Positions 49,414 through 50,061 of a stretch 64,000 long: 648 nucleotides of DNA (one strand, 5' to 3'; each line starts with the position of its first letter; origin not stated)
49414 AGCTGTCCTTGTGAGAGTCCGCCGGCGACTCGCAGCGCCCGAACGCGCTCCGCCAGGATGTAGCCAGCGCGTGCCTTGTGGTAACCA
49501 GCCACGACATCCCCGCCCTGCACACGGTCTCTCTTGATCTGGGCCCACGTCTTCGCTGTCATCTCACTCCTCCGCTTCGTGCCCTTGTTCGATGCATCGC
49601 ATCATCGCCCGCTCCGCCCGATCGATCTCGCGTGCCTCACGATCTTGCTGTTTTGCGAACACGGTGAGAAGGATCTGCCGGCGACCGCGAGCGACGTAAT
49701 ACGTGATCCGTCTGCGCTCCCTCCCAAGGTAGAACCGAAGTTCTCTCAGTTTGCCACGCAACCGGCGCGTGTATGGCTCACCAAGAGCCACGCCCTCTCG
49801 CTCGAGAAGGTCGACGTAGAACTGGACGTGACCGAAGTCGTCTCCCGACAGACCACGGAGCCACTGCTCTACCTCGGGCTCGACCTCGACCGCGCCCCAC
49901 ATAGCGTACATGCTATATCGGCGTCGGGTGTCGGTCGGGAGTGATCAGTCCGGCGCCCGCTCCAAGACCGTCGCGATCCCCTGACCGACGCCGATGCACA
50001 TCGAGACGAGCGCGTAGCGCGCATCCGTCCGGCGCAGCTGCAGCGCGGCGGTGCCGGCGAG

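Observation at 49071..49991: Lower-GC HigB(Gp49)/XRE toxin-antitoxin cassette bounded by 46-bp near-identical direct repeats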

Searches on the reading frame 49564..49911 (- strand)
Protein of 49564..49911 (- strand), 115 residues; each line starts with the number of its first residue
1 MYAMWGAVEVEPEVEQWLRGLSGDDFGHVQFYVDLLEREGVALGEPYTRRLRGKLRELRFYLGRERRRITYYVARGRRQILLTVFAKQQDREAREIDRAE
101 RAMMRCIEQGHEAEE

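Call 6: search_protein_families(library=pfam, proteins=[window:49564-49911:-], max_evalue=0.01)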
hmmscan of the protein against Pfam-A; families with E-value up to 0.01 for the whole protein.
window:49564-49911:- (115 aa): 1 family
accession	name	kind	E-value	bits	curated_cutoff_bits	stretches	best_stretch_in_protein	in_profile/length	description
PF05973.20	Gp49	-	1.9e-12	47.5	23.9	1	16-103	1-89/90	Phage derived protein Gp49-like (DUF891)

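Call 8: find_encoding_contigs(protein=window:49564-49911:-, flank=4000, max_places=10)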
Protein window:49564-49911:- (115 aa): no gene with exactly this product is on record in the collection.

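Call 15: find_homologous_proteins(query=window:49564-49911:-, max_evalue=1e-10)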
Query window:49564-49911:- (115 aa): 1309 proteins with E <= 1e-10 among 1374 candidates; the best 120 are listed.
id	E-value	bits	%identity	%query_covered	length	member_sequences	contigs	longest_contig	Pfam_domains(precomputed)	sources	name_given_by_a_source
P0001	1.9e-66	239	100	97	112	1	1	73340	PF05973.21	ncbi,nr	ncbi:MAG TPA: type II toxin-antitoxin system RelE/ParE family toxin [Candidatus Limnocylindria bacte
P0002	1.8e-60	220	87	100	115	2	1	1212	PF05973.21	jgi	jgi:hypothetical protein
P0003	6.4e-56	205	84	97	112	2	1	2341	PF05973.21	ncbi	ncbi:MAG TPA: type II toxin-antitoxin system RelE/ParE family toxin [Candidatus Limnocylindria bacte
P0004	4.1e-48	180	74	98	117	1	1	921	PF05973.21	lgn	-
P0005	1.9e-47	178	77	97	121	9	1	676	PF05973.21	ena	-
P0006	3.5e-46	174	73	98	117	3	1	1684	PF05973.21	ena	-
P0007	3.8e-46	174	73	98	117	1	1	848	PF05973.21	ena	-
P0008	4.3e-46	174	75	97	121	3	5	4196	PF05973.21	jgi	jgi:hypothetical protein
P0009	7.7e-46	173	72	97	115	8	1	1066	PF05973.21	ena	-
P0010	1.2e-45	172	71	97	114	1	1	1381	PF05973.21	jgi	jgi:hypothetical protein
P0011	1.4e-45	172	69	97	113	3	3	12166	PF05973.21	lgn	-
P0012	1.6e-45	172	71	97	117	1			PF05973.21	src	-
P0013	1.7e-45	172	71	97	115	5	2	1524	PF05973.21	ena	-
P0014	1.8e-45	172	72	97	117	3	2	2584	PF05973.21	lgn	-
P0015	2.3e-45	171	71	97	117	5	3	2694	PF05973.21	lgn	-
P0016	5.3e-45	170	70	97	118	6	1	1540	PF05973.21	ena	-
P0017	6.6e-45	170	73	96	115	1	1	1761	PF05973.21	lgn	-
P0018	8.9e-45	169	71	97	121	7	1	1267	PF05973.21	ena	-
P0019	9.1e-45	169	74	97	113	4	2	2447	PF05973.21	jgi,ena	-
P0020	9.6e-45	169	68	97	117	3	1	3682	PF05973.21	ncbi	-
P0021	1.1e-44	169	70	97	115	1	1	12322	PF05973.21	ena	-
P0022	1.3e-44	169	72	97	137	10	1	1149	PF05973.21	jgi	-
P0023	1.4e-44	169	75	97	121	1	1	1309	PF05973.21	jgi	jgi:hypothetical protein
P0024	1.5e-44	169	69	97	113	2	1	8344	PF05973.21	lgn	-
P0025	1.7e-44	169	71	97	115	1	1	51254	PF05973.21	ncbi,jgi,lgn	jgi:hypothetical protein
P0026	1.8e-44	168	72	97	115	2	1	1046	PF05973.21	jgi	jgi:hypothetical protein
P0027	2.3e-44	168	71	97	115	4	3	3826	PF05973.21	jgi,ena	-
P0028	2.6e-44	168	68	97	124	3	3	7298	PF05973.21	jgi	-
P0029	3.2e-44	168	69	97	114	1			PF05973.21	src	-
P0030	3.6e-44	167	73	97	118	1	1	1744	PF05973.21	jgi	jgi:hypothetical protein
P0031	5.2e-44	167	68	97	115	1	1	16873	PF05973.21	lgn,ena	-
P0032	6.1e-44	167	70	97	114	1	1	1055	PF05973.21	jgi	-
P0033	7.1e-44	167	68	97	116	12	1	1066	PF05973.21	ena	-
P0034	7.1e-44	167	68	97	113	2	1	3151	PF05973.21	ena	-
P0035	7.3e-44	166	69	97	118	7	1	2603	PF05973.21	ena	-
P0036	8.1e-44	166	69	97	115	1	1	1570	PF05973.21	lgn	-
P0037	9.3e-44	166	71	97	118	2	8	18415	PF05973.21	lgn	-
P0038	1.2e-43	166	71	97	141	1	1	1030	PF05973.21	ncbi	-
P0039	1.3e-43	166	70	97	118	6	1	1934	PF05973.21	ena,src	-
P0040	1.3e-43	166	69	97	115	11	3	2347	PF05973.21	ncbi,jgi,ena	-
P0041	1.5e-43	166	69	97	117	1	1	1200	PF05973.21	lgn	-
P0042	1.5e-43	165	69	97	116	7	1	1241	PF05973.21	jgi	jgi:hypothetical protein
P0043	1.5e-43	165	69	97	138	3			PF05973.21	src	-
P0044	1.8e-43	165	70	97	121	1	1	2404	PF05973.21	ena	-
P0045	1.9e-43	165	69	97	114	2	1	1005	PF05973.21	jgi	jgi:hypothetical protein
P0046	2.0e-43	165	69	97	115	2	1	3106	PF05973.21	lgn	-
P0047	2.2e-43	165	69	97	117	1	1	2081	PF05973.21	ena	-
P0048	2.8e-43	165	73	86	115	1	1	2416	PF05973.21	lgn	-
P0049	3.1e-43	164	69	97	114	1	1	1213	PF05973.21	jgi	jgi:hypothetical protein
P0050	3.2e-43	164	69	97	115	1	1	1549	PF05973.21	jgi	jgi:hypothetical protein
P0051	3.3e-43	164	66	97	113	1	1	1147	PF05973.21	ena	-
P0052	3.9e-43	164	67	97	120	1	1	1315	PF05973.21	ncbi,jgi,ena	-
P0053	3.9e-43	164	69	96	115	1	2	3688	PF05973.21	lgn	-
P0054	4.1e-43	164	70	97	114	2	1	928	PF05973.21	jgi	jgi:hypothetical protein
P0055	4.2e-43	164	71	96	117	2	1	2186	PF05973.21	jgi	-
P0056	4.3e-43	164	70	97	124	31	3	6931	PF05973.21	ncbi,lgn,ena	-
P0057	4.4e-43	164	66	97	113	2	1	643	PF05973.21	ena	-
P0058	4.4e-43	164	70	97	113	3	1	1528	PF05973.21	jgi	jgi:hypothetical protein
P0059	5.5e-43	164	68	97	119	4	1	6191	PF05973.21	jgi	jgi:hypothetical protein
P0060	5.7e-43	164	67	97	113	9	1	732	PF05973.21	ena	-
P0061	7.4e-43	163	66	97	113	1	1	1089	PF05973.21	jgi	jgi:hypothetical protein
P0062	7.4e-43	163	68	100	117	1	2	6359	PF05973.21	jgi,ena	-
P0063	8.6e-43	163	70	96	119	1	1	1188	PF05973.21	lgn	-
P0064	1.1e-42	163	69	97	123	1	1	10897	PF05973.21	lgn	-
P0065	1.2e-42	163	69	97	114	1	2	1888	PF05973.21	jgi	jgi:hypothetical protein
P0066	1.3e-42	162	70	100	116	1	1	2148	PF05973.21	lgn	-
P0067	1.3e-42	162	68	97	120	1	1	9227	PF05973.21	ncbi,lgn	-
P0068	1.4e-42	162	67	97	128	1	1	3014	PF05973.21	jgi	jgi:hypothetical protein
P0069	1.5e-42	162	71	97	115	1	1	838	PF05973.21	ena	-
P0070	1.6e-42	162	65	97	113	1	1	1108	PF05973.21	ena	-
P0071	1.7e-42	162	70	97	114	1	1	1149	PF05973.21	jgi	jgi:hypothetical protein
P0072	1.9e-42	162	68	100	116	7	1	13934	PF05973.21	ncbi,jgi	-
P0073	2.0e-42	162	68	97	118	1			PF05973.21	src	-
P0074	2.1e-42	162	67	97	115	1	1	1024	PF05973.21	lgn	-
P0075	2.3e-42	162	68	97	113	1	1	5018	PF05973.21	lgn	-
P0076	2.4e-42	162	67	97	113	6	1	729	PF05973.21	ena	-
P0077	2.4e-42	162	66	97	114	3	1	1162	PF05973.21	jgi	jgi:hypothetical protein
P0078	2.6e-42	161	73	97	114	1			PF05973.21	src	-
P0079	2.7e-42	161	70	97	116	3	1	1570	PF05973.21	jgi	jgi:hypothetical protein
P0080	3.0e-42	161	70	96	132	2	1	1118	PF05973.21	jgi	-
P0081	3.2e-42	161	67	97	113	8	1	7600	PF05973.21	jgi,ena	-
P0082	3.6e-42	161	67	97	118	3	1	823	PF05973.21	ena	-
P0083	3.8e-42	161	68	97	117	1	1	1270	PF05973.21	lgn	-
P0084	3.9e-42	161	69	97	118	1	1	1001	PF05973.21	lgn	-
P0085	4.1e-42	161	68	97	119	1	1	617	PF05973.21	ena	-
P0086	4.2e-42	161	65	97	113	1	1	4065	PF05973.21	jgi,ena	-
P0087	4.7e-42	161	68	96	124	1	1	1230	PF05973.21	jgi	jgi:hypothetical protein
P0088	5.7e-42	160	66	100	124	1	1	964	PF05973.21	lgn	-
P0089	5.8e-42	160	71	94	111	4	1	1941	PF05973.21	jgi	jgi:hypothetical protein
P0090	5.8e-42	160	68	97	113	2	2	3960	PF05973.21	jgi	jgi:hypothetical protein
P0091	5.9e-42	160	70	93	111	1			PF05973.21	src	-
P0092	5.9e-42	160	68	97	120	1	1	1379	PF05973.21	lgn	-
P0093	6.3e-42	160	72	94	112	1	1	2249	PF05973.21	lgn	-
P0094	6.6e-42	160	65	97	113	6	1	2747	PF05973.21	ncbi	-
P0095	6.7e-42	160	68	97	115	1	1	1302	PF05973.21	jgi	-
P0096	8.0e-42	160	68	97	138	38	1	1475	PF05973.21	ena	-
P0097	8.6e-42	160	68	97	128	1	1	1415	PF05973.21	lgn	-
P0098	8.6e-42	160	70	97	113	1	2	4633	PF05973.21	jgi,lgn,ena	-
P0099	8.9e-42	160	65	98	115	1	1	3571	PF05973.21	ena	-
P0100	9.2e-42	160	63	97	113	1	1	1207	PF05973.21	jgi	jgi:hypothetical protein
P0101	1.2e-41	159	70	94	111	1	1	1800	PF05973.21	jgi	jgi:hypothetical protein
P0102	1.2e-41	159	68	97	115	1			PF05973.21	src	-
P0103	1.2e-41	159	68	97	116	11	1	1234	PF05973.21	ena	-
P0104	1.2e-41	159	66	97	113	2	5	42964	PF05973.21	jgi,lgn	jgi:hypothetical protein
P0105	1.3e-41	159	66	97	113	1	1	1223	PF05973.21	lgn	-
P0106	1.5e-41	159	69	96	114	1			PF05973.21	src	-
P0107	1.5e-41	159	67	97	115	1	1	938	PF05973.21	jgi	jgi:hypothetical protein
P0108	1.6e-41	159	68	97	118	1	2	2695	PF05973.21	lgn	-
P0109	1.7e-41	159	68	97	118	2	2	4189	PF05973.21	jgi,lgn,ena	-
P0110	1.9e-41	159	67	97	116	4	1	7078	PF05973.21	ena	-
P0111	1.9e-41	159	66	97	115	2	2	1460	PF05973.21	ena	-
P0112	2.6e-41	158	67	97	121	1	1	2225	PF05973.21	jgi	jgi:hypothetical protein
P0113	2.8e-41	158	67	97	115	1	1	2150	PF05973.21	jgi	jgi:hypothetical protein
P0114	2.9e-41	158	67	97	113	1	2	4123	PF05973.21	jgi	jgi:hypothetical protein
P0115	3.0e-41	158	68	97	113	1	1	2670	PF05973.21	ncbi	-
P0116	3.7e-41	158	65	97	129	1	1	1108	PF05973.21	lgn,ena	-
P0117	4.5e-41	157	68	97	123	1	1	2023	PF05973.21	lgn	-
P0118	4.6e-41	157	67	97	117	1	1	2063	PF05973.21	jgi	jgi:hypothetical protein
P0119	4.9e-41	157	68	97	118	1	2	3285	PF05973.21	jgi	jgi:hypothetical protein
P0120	5.0e-41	157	64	97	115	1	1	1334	PF05973.21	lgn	-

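Call 16: find_encoding_contigs(protein=P0003, flank=3000, max_places=4)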
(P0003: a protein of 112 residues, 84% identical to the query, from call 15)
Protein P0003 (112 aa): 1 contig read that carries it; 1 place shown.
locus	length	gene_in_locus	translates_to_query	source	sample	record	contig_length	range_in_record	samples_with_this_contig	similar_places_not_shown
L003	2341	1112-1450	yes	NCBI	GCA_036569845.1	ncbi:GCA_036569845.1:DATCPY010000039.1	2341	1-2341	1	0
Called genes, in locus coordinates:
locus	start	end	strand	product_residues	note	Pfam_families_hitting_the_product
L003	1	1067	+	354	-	PF00108:Thiolase_N, PF00109:ketoacyl-synt (weak), PF02803:Thiolase_C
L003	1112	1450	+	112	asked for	PF05973:Gp49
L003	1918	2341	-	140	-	?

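Call 17: find_encoding_contigs(protein=P0002, flank=3000, max_places=4)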
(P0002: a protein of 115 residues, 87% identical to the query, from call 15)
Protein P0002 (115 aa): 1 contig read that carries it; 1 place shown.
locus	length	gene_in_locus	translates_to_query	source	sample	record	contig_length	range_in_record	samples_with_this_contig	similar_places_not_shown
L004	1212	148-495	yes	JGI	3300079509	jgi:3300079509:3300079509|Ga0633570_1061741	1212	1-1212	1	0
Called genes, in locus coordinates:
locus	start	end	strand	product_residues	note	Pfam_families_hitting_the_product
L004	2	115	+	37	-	?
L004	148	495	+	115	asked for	PF05973:Gp49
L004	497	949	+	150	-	PF13560:HTH_31, PF01381:HTH_3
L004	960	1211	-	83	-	?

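Call 18: find_encoding_contigs(protein=P0001, flank=3000, max_places=4)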
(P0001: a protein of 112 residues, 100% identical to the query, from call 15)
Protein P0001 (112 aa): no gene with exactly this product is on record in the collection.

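Call 23: find_related_loci(query=window:49564-49911:-, collection=metagenome_contigs, flank=2500)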
Query window:49564-49911:- (115 aa) in metagenome_contigs; peptide patterns used: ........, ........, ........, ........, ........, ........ (x = any residue, [..] = any of these).
600 stretches matched a pattern (row limit reached: there are more); 14 encode a relative of the query (tblastn E <= 1e-3); 14 distinct loci.
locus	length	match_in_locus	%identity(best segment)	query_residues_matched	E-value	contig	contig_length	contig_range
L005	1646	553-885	72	5-115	6e-53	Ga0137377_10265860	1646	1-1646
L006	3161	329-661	72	5-115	2e-51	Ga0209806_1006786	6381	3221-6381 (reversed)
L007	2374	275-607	72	5-115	1e-51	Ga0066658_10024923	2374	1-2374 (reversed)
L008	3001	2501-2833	72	5-115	5e-51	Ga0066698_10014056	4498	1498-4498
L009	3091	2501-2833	75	5-115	4e-51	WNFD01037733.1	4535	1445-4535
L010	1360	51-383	72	5-115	7e-53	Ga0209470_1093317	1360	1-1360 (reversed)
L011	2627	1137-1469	72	5-115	4e-51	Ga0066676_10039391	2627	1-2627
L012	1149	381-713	72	5-115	2e-52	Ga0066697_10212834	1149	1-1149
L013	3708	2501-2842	70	2-115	8e-50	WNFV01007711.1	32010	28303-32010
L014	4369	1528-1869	70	2-115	8e-50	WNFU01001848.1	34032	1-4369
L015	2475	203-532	72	5-114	4e-49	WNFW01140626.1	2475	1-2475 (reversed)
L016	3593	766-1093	74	8-115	4e-35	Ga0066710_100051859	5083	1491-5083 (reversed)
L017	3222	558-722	38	33-84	3e-6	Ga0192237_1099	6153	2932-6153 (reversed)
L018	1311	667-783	51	30-68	1e-5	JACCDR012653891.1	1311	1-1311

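Call 46: search_solved_structures(query=window:49564-49911:-, max_evalue=0.01)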
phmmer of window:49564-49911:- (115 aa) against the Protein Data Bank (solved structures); distinct sequences matched with E-value up to 0.01: 1.
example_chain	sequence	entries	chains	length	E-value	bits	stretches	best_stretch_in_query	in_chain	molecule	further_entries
6af3_A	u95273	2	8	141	9.7e-05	25.9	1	27-113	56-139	HigB toxin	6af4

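Call 47: search_protein_families(library=ncbifam, proteins=[window:49564-49911:-], max_evalue=0.001)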
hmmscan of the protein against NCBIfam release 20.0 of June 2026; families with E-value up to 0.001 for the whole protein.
window:49564-49911:- (115 aa): 0 families

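Call 57: search_dna_similar(query=window:49564-49911:-, collection=plasmids, mode=protein, max_rows=10)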
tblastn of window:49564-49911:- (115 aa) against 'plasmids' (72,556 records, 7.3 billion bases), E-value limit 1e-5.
Records with a match: 6; places in all: 6; records where one place covers at least 80% of the query: 0.
Best place of each record, by identity: <60% 6.
By first word of the organism name: Mycobacterium 4; Streptomyces 1; Mycolicibacterium 1.
By predicted mobility (MOB-suite, as given by PLSDB): mobilizable 4; non-mobilizable 2.
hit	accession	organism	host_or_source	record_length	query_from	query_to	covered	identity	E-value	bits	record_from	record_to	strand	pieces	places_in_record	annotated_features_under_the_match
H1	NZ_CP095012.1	Streptomyces sp. 2P-4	cell culture,mudflats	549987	7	89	72%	45.8%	2e-15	77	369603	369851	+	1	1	type II toxin-antitoxin system RelE/ParE family toxin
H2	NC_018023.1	Mycolicibacterium chubuense NBB4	-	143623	13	89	67%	42.9%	3e-8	57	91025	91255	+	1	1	type II toxin-antitoxin system RelE/ParE family toxin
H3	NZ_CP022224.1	Mycobacterium intracellulare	Homo sapiens,sputum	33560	8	88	70%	38.3%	3e-6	51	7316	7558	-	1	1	type II toxin-antitoxin system RelE/ParE family toxin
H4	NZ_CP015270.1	Mycobacterium intracellulare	cell culture,heated-cooler unit water ...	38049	8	88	70%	38.3%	3e-6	51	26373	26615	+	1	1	type II toxin-antitoxin system RelE/ParE family toxin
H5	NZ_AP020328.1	Mycobacterium avium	-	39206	8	88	70%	38.3%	3e-6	51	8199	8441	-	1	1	type II toxin-antitoxin system RelE/ParE family toxin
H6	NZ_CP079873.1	Mycobacterium sp. SMC-4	Homo sapiens,sputum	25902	13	89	67%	40.3%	2e-8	57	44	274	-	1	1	none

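Call 58: search_dna_similar(query=window:49564-49911:-, collection=phages, mode=protein, max_rows=10)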
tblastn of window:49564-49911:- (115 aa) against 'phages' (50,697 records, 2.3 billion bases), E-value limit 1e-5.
No match.

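Call 67: find_related_loci(query=window:49564-49911:-, collection=viral_contigs, flank=3000)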
Query window:49564-49911:- (115 aa) in viral_contigs; peptide patterns used: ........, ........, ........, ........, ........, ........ (x = any residue, [..] = any of these).
9 stretches matched a pattern, but none encodes a relative of the query by tblastn (E <= 1e-3).
